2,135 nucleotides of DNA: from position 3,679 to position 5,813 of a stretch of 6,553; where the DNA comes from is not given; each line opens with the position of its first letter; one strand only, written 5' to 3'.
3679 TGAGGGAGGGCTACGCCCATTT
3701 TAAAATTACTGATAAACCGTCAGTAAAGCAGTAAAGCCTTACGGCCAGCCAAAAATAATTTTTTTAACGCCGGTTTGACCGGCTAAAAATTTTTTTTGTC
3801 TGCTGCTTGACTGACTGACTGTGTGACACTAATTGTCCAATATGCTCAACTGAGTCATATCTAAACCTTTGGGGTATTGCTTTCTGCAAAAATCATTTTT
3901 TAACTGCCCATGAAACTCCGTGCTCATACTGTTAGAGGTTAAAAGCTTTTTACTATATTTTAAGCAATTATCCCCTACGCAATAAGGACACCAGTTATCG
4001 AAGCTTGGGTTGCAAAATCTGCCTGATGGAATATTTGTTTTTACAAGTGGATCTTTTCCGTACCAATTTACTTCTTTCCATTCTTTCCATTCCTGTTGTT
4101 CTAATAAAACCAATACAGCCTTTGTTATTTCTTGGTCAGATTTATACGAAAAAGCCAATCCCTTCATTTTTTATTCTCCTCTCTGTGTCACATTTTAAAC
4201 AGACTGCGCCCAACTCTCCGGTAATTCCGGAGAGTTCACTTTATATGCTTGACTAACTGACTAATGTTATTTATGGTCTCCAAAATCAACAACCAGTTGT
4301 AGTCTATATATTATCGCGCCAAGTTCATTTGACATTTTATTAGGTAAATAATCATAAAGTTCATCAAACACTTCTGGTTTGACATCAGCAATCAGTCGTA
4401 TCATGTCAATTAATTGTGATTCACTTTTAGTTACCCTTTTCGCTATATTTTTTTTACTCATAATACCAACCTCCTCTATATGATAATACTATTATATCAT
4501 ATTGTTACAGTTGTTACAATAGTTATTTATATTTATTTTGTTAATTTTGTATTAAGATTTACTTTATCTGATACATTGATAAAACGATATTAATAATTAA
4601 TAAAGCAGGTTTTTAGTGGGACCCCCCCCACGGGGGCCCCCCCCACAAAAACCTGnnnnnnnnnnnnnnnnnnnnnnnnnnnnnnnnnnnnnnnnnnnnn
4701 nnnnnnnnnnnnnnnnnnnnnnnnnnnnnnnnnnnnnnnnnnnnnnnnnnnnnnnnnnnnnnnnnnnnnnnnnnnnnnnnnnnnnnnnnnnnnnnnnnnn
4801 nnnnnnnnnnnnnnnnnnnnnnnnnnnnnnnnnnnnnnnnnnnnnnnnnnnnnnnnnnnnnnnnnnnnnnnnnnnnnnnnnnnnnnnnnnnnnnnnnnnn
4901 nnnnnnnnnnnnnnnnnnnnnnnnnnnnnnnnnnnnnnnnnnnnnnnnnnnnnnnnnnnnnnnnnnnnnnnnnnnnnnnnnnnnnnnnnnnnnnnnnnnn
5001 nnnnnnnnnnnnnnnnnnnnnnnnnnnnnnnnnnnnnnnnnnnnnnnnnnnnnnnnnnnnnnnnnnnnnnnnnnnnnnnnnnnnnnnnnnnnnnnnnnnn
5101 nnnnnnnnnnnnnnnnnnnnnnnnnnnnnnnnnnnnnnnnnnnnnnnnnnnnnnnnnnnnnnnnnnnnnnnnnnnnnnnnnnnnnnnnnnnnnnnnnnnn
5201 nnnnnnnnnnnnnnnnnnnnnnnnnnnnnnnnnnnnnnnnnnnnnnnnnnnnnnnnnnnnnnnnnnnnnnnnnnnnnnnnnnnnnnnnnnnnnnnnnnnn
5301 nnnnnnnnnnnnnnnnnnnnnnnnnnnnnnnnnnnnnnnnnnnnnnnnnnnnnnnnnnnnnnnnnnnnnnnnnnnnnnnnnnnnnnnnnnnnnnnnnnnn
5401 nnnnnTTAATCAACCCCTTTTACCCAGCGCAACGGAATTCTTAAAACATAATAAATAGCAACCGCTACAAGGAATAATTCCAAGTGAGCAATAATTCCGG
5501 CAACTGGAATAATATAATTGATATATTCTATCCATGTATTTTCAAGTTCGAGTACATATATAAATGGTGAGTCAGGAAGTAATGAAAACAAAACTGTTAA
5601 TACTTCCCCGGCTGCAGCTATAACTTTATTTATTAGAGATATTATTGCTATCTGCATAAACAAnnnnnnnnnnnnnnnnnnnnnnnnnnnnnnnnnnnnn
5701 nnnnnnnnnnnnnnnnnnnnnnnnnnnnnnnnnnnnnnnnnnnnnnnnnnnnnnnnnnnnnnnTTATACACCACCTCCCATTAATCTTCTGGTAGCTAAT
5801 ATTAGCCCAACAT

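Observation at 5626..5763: Unannotated 45-aa ORF with an exact RanBP2-type zinc-finger pattern between the gIII-like and gVI-like genes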

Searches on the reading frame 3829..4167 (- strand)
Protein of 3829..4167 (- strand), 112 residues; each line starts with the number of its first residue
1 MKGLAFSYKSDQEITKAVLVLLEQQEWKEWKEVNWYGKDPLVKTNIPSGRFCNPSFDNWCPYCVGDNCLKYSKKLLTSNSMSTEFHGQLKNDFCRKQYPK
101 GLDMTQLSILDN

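Call 4: search_protein_families(library=pfam, proteins=[window:3829-4167:-], max_evalue=1)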
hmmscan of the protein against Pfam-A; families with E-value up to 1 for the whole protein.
window:3829-4167:- (112 aa): 0 families

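Call 32: search_protein_families(library=phrogs, proteins=[window:3829-4167:-], max_evalue=0.1)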
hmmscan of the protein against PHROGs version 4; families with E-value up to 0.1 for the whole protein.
window:3829-4167:- (112 aa): 0 families

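Call 33: search_protein_families(library=ncbifam, proteins=[window:3829-4167:-], max_evalue=1)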
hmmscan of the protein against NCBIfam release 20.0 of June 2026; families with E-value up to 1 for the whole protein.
window:3829-4167:- (112 aa): 0 families

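Call 63: search_protein_families(library=padloc, proteins=[window:3829-4167:-], max_evalue=1)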
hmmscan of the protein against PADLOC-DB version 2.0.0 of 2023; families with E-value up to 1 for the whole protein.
window:3829-4167:- (112 aa): 0 families
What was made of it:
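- Tried and rejected: PHROGs, NCBIfam and PADLOC: nothing meaningful (calls 32, 33, 63).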

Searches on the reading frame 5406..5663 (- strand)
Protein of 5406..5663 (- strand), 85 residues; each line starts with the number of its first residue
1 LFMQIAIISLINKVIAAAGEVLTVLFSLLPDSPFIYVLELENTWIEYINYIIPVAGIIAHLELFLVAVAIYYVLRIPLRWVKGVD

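Call 4: search_protein_families(library=pfam, proteins=[window:5406-5663:-], max_evalue=1)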
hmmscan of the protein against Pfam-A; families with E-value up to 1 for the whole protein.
window:5406-5663:- (85 aa): 0 families

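Call 32: search_protein_families(library=phrogs, proteins=[window:5406-5657:-], max_evalue=0.1)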
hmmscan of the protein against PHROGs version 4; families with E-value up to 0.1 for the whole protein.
window:5406-5657:- (83 aa): 0 families

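Call 33: search_protein_families(library=ncbifam, proteins=[window:5406-5657:-], max_evalue=1)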
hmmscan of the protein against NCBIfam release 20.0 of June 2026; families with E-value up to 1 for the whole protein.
window:5406-5657:- (83 aa): 0 families
